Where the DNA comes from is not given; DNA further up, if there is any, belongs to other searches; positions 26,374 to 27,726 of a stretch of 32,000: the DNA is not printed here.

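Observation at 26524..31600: Compact five-gene cluster of unknown function wedged between argG and an IS256-like end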

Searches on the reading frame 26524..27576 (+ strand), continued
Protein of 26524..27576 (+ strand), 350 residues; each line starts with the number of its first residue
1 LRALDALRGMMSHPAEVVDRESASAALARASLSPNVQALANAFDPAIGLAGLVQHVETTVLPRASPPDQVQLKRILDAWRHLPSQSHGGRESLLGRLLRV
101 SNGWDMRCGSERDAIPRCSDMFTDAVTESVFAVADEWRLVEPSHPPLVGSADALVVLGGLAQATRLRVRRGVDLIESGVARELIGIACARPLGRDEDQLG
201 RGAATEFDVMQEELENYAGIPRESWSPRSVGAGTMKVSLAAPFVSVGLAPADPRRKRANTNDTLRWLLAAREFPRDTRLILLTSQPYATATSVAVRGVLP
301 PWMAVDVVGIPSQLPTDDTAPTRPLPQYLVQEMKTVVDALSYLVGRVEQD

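Call 65: find_homologous_proteins(query=window:26554-27576:+, max_evalue=0.001)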
Query window:26554-27576:+ (340 aa): 1 proteins with E <= 0.001 among 8000 candidates.
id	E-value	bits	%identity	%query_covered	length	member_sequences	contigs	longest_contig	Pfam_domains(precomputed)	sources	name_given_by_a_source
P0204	1.5e-219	746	100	100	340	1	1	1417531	-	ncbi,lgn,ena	-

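Call 70: search_solved_structures(query=A4, max_evalue=10, show_alignments=2)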
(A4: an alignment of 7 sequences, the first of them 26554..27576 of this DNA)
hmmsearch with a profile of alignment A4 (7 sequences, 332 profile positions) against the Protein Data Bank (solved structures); distinct sequences matched with E-value up to 10: 0.

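Call 72: search_protein_families(library=pfam, alignment_id=A4, max_evalue=1)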
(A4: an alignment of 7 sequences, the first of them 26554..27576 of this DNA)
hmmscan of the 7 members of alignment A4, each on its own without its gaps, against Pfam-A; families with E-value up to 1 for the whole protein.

A. member 1, window:26554-27576:+ (340 aa): 1 family
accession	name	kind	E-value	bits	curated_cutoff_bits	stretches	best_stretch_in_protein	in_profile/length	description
PF02698.23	DUF218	-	0.064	13.6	27.6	1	142-212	1-58/133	DUF218 domain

B. families by the number of members that match (of 7 scanned): 2 families
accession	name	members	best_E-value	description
PF02698.23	DUF218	2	0.00016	DUF218 domain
PF14964.11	INTS15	1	0.37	Integrator complex subunit 15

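Call 73: search_protein_families(library=pfam, alignment_id=A3, max_evalue=1)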
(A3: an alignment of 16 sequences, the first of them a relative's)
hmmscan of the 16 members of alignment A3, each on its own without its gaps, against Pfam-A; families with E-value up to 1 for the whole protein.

A. member 1, P0003 (209 aa): 0 families

B. families by the number of members that match (of 16 scanned): 2 families
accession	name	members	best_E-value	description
PF13407.12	Peripla_BP_4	2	0.0082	Periplasmic binding protein domain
PF01135.25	PCMT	1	0.058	Protein-L-isoaspartate(D-aspartate) O-methyltransferase (PCMT)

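Call 81: search_protein_families(library=padloc, proteins=[L004:473-2395:-, L004:5808-7151:+, L015:6517-7146:+, L015:7197-7919:+, L015:8104-10653:+, L020:11321-14560:+, L002:4707-7991:+, L002:13040-15934:-], max_evalue=0.001)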
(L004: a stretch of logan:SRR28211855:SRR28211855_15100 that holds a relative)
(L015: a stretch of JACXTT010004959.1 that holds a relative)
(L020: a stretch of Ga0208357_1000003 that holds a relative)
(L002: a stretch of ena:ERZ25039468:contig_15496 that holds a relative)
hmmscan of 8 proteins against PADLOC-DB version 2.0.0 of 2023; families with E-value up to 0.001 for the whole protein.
L004:473-2395:- (640 aa): 68 families (the best 25 are shown)
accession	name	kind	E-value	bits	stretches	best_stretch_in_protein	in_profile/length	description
PDLC02980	AriA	-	8.4e-16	56.8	1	284-398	189-302/304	-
PDLC02358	Old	-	2.2e-13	47.9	2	350-478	279-409/578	Old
PDLC02979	AriA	-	2.3e-13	48.7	2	1-48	1-47/373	-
PDLC00075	GajA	-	9.9e-13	45.4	1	316-396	231-307/536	AAA ATPase domain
PDLC00096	GajA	-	1.6e-11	41.7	2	3-45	3-45/630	AAA ATPase domain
PDLC04168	GajA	-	1.7e-11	41.5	1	344-522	265-440/570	-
PDLC00091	GajA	-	3.3e-11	40.7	2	351-476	292-414/627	AAA ATPase domain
PDLC02335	AbiLi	-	2.1e-10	38.1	1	3-399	50-241/326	AbiLi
PDLC00271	PtuA1|PtuA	-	2.9e-10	38.3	1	1-47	1-46/421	AAA ATPase domain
PDLC00278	PtuA1|PtuA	-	3.6e-10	37.7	1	1-45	1-44/436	AAA ATPase domain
PDLC00311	PtuA1|PtuA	-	7.9e-10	36.3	1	351-415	303-367/455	AAA ATPase domain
PDLC04135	mad3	-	1.2e-09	36.2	1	2-44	1-42/374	mads_3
PDLC00069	GajA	-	1.7e-09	34.7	1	356-398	335-380/687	AAA ATPase domain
PDLC02913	ATPase_I-A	-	3.7e-09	34.3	1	2-47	53-97/508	-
PDLC04178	HEC-01A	-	4e-09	34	1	334-401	265-333/399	-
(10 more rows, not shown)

L004:5808-7151:+ (447 aa): 0 families

L015:6517-7146:+ (209 aa): 0 families

L015:7197-7919:+ (240 aa): 2 families
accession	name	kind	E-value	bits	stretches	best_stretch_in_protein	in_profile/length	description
PDLC03987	PD-Lambda-3_B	-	3.5e-09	34.3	1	129-234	162-264/270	-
PDLC02412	Aga_HEPN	-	6.5e-05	20.1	1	107-224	250-370/382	Class II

L015:8104-10653:+ (849 aa): 57 families (the best 25 are shown)
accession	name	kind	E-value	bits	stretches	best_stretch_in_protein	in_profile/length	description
PDLC04135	mad3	-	1.5e-15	55.7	1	41-423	15-345/374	mads_3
PDLC02979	AriA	-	2.4e-15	55.2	2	212-403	191-373/373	-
PDLC02980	AriA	-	3e-12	45.1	2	293-404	220-304/304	-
PDLC00091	GajA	-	5.5e-11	40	2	349-524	292-470/627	AAA ATPase domain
PDLC02358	Old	-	9.5e-11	39.2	2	42-91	18-66/578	Old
PDLC04168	GajA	-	2.3e-10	37.8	1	385-534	304-442/570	-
PDLC02981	AriAB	-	9.4e-10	35.8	1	313-405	292-379/694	-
PDLC00071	GajA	-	1.9e-09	34.8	1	356-525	276-438/588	AAA ATPase domain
PDLC00096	GajA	-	3.3e-09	34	1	355-476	290-410/630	AAA ATPase domain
PDLC00095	GajA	-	6e-09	33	1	39-79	14-54/752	AAA ATPase domain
PDLC02335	AbiLi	-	8e-09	33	1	6-421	53-257/326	AbiLi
PDLC00093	GajA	-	8e-09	32.7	1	39-79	14-54/736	AAA ATPase domain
PDLC03878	NsnB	-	1.1e-08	33.2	1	49-405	22-283/345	-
PDLC00293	PtuA1|PtuA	-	1.2e-08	32.3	1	357-417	340-400/527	AAA ATPase domain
PDLC00099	GajA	-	1.9e-08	31.7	1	40-76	21-57/626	AAA ATPase domain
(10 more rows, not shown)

L020:11321-14560:+ (1080 aa): 1 family
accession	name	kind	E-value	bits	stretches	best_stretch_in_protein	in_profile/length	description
PDLC05050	PDC-S60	-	1.1e-13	48.4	1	12-180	3-171/906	-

L002:4707-7991:+ (1094 aa): 5 families
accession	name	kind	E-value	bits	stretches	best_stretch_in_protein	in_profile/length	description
PDLC00734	PycC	-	6.1e-15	53.2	1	3-136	192-338/374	Pycsar cyclase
PDLC02367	PycC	-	8.7e-09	33.1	1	2-138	45-188/226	-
PDLC02370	PycC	-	1.8e-05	22.2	1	3-142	84-238/340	-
PDLC00766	PycC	-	0.00024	18.6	1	2-78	45-121/232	Pycsar cyclase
PDLC02369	PycC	-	0.00078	17.1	0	2-140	48-189/248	-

L002:13040-15934:- (964 aa): 9 families
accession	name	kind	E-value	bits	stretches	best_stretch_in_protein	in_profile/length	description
PDLC04135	mad3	-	1.1e-96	322.6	2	634-947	10-366/374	mads_3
PDLC04140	mad8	-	5.6e-39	132.5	3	632-909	12-238/314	mads_8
PDLC03878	NsnB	-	2.7e-07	28.7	0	638-670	11-44/345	-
PDLC02980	AriA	-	5.6e-07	27.8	1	849-901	244-296/304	-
PDLC04032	PD-T4-4_A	-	0.0001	19.4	0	524-562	350-388/474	-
PDLC03859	LmuB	-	0.00021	18.6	0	18-41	17-40/611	-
PDLC04164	AriA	-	0.00034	18.2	0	652-675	32-55/253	-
PDLC04242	PDC-M01A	-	0.00059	16.2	0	842-908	403-470/566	-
PDLC02911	VakA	-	0.00085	17.9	0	28-42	5-19/163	-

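Call 83: search_protein_families(library=pfam, proteins=[L015:6517-7146:+, L015:7197-7919:+, L015:8104-10653:+, L015:10679-12298:-, L015:1694-2386:+, L015:917-1567:+, L014:17-613:+, L014:4429-4899:+, L021:4573-5694:-, L004:5808-7151:+], max_evalue=0.01)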
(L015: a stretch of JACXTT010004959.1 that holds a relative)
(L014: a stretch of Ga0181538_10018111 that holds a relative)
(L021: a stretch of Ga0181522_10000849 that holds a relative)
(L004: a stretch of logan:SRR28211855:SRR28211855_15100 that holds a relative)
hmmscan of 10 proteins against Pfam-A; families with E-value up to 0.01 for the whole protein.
L015:6517-7146:+ (209 aa): 10 families
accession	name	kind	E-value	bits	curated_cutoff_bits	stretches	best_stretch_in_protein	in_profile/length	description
PF13671.12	AAA_33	-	3.2e-12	47.4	27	1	19-166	1-141/143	AAA domain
PF13191.12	AAA_16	-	0.00013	22.9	32.6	1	15-115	22-85/167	AAA ATPase domain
PF24883.2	NPHP3_N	-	0.0002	22.1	24.8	1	15-44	20-49/164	Nephrocystin 3, N-terminal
PF08433.16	KTI12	-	0.0002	21.4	22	1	19-44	3-28/271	Chromatin associated protein KTI12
PF06414.18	Zeta_toxin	-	0.00028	20.8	22.3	0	18-52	17-52/199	Zeta toxin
PF00004.35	AAA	-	0.0026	18.6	21.2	1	20-55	1-36/131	ATPase family associated with various cellular activities (AAA)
PF13238.12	AAA_18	-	0.005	17.7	29.4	1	20-39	1-20/128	AAA domain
PF20720.3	nSTAND3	-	0.0054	16.9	27.2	1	18-44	18-44/155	Novel STAND NTPase 3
PF00005.33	ABC_tran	-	0.0067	17.5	25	0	19-48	13-42/137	ABC transporter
PF13555.12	AAA_29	-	0.0067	16.6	27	0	18-43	23-48/61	P-loop containing region of AAA domain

L015:7197-7919:+ (240 aa): 1 family
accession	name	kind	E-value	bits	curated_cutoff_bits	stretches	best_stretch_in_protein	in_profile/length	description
PF09509.15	Hypoth_Ymh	-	1e-28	100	25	1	108-229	2-118/119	Protein of unknown function (Hypoth_ymh)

L015:8104-10653:+ (849 aa): 6 families
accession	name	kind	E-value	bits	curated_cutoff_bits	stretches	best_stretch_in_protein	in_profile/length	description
PF13304.12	AAA_21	-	7.9e-13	49.6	27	2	293-404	220-304/304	AAA domain, putative AbiEii toxin, Type IV TA system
PF13175.12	AAA_15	-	9.2e-13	49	32.1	2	41-86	16-55/374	AAA ATPase domain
PF13555.12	AAA_29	-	1.3e-06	28.5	27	1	44-77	17-51/61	P-loop containing region of AAA domain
PF13476.12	AAA_23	-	2e-06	29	27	1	42-95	13-67/201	AAA domain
PF02463.25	SMC_N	-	1.2e-05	25.3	40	1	42-80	18-58/220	RecF/RecN/SMC N terminal domain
PF13514.12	AAA_27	-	0.004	17.2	22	0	47-74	25-52/206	AAA domain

L015:10679-12298:- (539 aa): 0 families

L015:1694-2386:+ (230 aa): 0 families

L015:917-1567:+ (216 aa): 0 families

L014:17-613:+ (198 aa): 3 families
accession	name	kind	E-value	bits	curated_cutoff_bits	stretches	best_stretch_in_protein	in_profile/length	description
PF01609.27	DDE_Tnp_1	-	6.7e-27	95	23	1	8-158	3-192/200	Transposase DDE domain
PF13586.12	DDE_Tnp_1_2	-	2.1e-07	31.7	29.2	1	117-164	36-83/86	Transposase DDE domain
PF13612.12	DDE_Tnp_1_3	-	0.0037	17.7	27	1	19-97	29-96/155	Transposase DDE domain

L014:4429-4899:+ (156 aa): 7 families
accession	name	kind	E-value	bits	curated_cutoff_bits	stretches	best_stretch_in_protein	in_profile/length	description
PF00903.31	Glyoxalase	-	1.3e-15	58.3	20.6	1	30-135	5-120/121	Glyoxalase/Bleomycin resistance protein/Dioxygenase superfamily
PF18029.7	Glyoxalase_6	-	1.3e-09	39.1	23.6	1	30-135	2-104/106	Glyoxalase-like domain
PF12681.13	Glyoxalase_2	-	5.2e-08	33.3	30.1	1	30-134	4-111/118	Glyoxalase-like domain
PF22677.2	Ble-like_N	-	1.4e-06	28.4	24.5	1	31-54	6-29/41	Bleomycin resistance protein-like N-terminal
PF13669.12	Glyoxalase_4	-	0.00022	21.9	27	0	34-113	7-96/109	Glyoxalase/Bleomycin resistance protein/Dioxygenase superfamily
PF19581.5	Glyoxalase_7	-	0.00093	19.6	23.6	1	33-138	21-128/133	Glyoxalase superfamily protein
PF22659.2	YycE-like_C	-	0.0033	17.8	27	1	96-137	14-54/55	YycE-like C-terminal domain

L021:4573-5694:- (374 aa): 1 family
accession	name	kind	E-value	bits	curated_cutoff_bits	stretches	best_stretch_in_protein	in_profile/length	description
PF00145.23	DNA_methylase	-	1.4e-52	179.6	22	1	27-354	2-322/324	C-5 cytosine-specific DNA methylase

L004:5808-7151:+ (447 aa): 0 families

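Call 84: predict_structure(alignment_id=A3)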
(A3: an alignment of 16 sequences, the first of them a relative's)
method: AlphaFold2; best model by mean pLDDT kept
length: 209 residues; sequences in the alignment: 16
mean_pLDDT: 83.8   pTM: 0.75
mean pLDDT of the five models: 83.8, 83.0, 81.9, 81.7, 80.4
residues with pLDDT >= 90: 126; 70-90: 30; 50-70: 35; < 50: 18
segments of 3 or more residues with pLDDT < 50: 171-187
pLDDT, mean of each block of 10 residues (from residue 1): 78 95 96 98 95 98 98 89 97 96 94 97 96 93 88 87 61 44 46 55 58
secondary structure, 60 per line:
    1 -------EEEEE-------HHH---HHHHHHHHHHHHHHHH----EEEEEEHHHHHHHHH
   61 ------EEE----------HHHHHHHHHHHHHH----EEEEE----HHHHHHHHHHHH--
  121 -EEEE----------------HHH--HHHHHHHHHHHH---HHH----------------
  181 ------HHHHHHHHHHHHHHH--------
elements in order: E8-12 H26-41 E46-51 H52-60 E67-69 H80-93 E98-102 H107-118 E122-125 H147-158 H187-201

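Call 86: fold_search(model_id=the predicted structure, library=pdb)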
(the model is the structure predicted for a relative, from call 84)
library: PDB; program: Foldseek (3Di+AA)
matches with E <= 10: 1381; with E <= 0.001: 0
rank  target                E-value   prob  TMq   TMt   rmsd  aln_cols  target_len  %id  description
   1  4m60                  1.6e-03  0.92  0.31  0.20   9.2       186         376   17  Crystal structure of macrolide glycosyltransferases OleD (released 2013-09-04)
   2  8rkz_A                2.1e-03  0.99  0.37  0.38   7.3       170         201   16  Crystal structure of a cysteine hydrolase from Phytophthora infestans (released 2025-01-15)
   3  1bxr_A                2.6e-03  0.98  0.30  0.08   5.9       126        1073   14  STRUCTURE OF CARBAMOYL PHOSPHATE SYNTHETASE COMPLEXED WITH THE ATP ANALOG AMPPNP (released 1999-04-20)
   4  2dzd_B                2.9e-03  0.94  0.31  0.17   9.4       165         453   14  Crystal structure of the biotin carboxylase domain of pyruvate carboxylase (released 2007-09-25)
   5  1m6v_A                3.1e-03  0.99  0.32  0.08   5.6       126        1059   14  Crystal Structure of the G359F (small subunit) Point Mutant of Carbamoyl Phosphate Synthetase (released 2002-07-31)
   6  2dzd_A                4.3e-03  0.97  0.31  0.17   5.3       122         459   15  Crystal structure of the biotin carboxylase domain of pyruvate carboxylase (released 2007-09-25)
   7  1ce8_A                5.3e-03  0.98  0.33  0.08   5.8       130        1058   13  CARBAMOYL PHOSPHATE SYNTHETASE FROM ESCHERICHIS COLI WITH COMPLEXED WITH THE ALLOSTERIC LIGAND IMP (released 1999-07-26)
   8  1jdb_B                5.6e-03  0.97  0.31  0.08   5.7       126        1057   13  CARBAMOYL PHOSPHATE SYNTHETASE FROM ESCHERICHIA COLI (released 1998-06-17)
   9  3auf                  6.0e-03  0.87  0.27  0.26   6.0       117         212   15  Crystal structure of glycinamide ribonucleotide transformylase 1 from Symbiobacterium toebii (released 2012-03-07)
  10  9ftb                  6.8e-03  0.93  0.28  0.26   5.7       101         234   22  Aeromonas caviae CMP-Pse5A7Ac Synthetase (released 2024-10-09)
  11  2iyf_A                7.3e-03  0.77  0.29  0.19   9.6       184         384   15  The crystal structure of macrolide glycosyltransferases: A blueprint for antibiotic engineering (released 2007-03-27)
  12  2iyf_B                8.3e-03  0.72  0.30  0.19   9.4       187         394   14  The crystal structure of macrolide glycosyltransferases: A blueprint for antibiotic engineering (released 2007-03-27)
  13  7zz5                  8.3e-03  0.69  0.31  0.16  18.4       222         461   13  Cryo-EM structure of "BC open" conformation of Lactococcus lactis pyruvate carboxylase with acetyl-CoA (released 2022-10-12)
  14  3ot5_A                8.8e-03  0.97  0.34  0.21   5.1       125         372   13  2.2 Angstrom Resolution Crystal Structure of putative UDP-N-acetylglucosamine 2-epimerase from Listeria monocytogenes (released 2010-09-22)
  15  6j31_B                8.8e-03  0.80  0.32  0.19   9.5       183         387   12  Crystal Structure Analysis of the Glycotransferase of kitacinnamycin (released 2020-01-15)
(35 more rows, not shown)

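Call 91: find_related_loci(query=A1, collection=viral_contigs, flank=8000)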
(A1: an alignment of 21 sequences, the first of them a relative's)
Query A1 (371 aa) in viral_contigs; peptide patterns used: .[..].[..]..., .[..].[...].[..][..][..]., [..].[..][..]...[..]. (x = any residue, [..] = any of these).
67 stretches matched a pattern, but none encodes a relative of the query by tblastn (E <= 1e-3).

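Call 92: fold_search(model_id=the predicted structure, library=viral)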
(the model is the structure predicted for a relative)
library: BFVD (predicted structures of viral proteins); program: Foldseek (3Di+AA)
matches with E <= 10: 213; with E <= 0.001: 0
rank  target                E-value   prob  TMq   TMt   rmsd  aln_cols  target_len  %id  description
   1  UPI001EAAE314         3.9e-01  0.07  0.12  0.14  24.1       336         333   11  (no name look-up for this kind of identifier)
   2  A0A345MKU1            4.5e-01  0.11  0.17  0.12  30.8       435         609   10  (no name in the UniProt tables at hand)
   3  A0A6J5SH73            6.3e-01  0.09  0.15  0.08  41.0       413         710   12  Uncharacterized protein [uncultured Caudovirales phage]
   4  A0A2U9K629            7.0e-01  0.03  0.10  0.08  27.9       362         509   12  VP2 [Thetapolyomavirus trebernacchii]
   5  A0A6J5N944            7.0e-01  0.02  0.08  0.04  39.4       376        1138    9  Uncharacterized protein [uncultured Caudovirales phage]
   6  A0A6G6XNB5            7.4e-01  0.06  0.14  0.07  29.0       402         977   13  (no name in the UniProt tables at hand)
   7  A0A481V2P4            9.4e-01  0.08  0.13  0.15  30.3       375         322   13  (no name in the UniProt tables at hand)
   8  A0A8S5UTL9            1.0e+00  0.08  0.18  0.10  28.8       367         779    8  Uncharacterized protein [Myoviridae sp. ctYA416]
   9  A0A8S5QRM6            1.2e+00  0.14  0.14  0.24  22.0       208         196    9  Uncharacterized protein [Myoviridae sp. ctoNH1]
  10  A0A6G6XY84            1.2e+00  0.04  0.11  0.12  21.8       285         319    9  Uncharacterized protein [Ochrobactrum phage vB_OspP_OH]
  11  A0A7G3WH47            1.2e+00  0.04  0.10  0.09  62.4       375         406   12  Uncharacterized protein [Arthronema virus TR020]
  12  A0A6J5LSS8            1.3e+00  0.06  0.11  0.16  44.5       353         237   12  Internal virion protein [uncultured Caudovirales phage]
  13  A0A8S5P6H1            1.3e+00  0.02  0.08  0.07  25.6       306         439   11  Minor capsid protein [Siphoviridae sp. ctgEn20]
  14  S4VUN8                1.4e+00  0.11  0.21  0.14  26.6       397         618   11  SMC N incomplete domain containing protein [Pandoravirus salinus]
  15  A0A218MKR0            1.4e+00  0.03  0.09  0.06  64.2       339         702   10  Putative recombination nuclease [uncultured virus]
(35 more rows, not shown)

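Call 98: find_encoding_contigs(protein=P0044, flank=6000, max_places=2)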
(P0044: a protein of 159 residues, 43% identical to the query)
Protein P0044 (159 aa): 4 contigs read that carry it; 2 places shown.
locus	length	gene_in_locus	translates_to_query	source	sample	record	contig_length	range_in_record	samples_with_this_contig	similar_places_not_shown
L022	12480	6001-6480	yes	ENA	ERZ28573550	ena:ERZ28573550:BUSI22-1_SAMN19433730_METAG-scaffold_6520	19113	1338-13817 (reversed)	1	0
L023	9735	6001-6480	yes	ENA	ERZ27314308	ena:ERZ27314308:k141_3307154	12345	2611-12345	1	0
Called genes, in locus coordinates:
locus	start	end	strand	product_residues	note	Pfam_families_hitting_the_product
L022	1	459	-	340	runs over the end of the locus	-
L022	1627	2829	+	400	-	PF01270:Glyco_hydro_8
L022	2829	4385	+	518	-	PF00535:Glycos_transf_2, PF13641:Glyco_tranf_2_3, PF13506:Glyco_transf_21, PF13632:Glyco_trans_2_3, PF03552:Cellulose_synt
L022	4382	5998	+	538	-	PF13231:PMT_2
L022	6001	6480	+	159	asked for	-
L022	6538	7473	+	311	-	PF00535:Glycos_transf_2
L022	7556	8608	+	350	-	-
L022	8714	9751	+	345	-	PF22612:GH113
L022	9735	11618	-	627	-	PF16841:CBM60, PF01341:Glyco_hydro_6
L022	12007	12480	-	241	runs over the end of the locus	-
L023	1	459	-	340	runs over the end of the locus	-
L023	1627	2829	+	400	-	PF01270:Glyco_hydro_8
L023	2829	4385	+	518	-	PF00535:Glycos_transf_2, PF13641:Glyco_tranf_2_3, PF13506:Glyco_transf_21, PF13632:Glyco_trans_2_3, PF03552:Cellulose_synt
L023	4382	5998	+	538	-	PF13231:PMT_2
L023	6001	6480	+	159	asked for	-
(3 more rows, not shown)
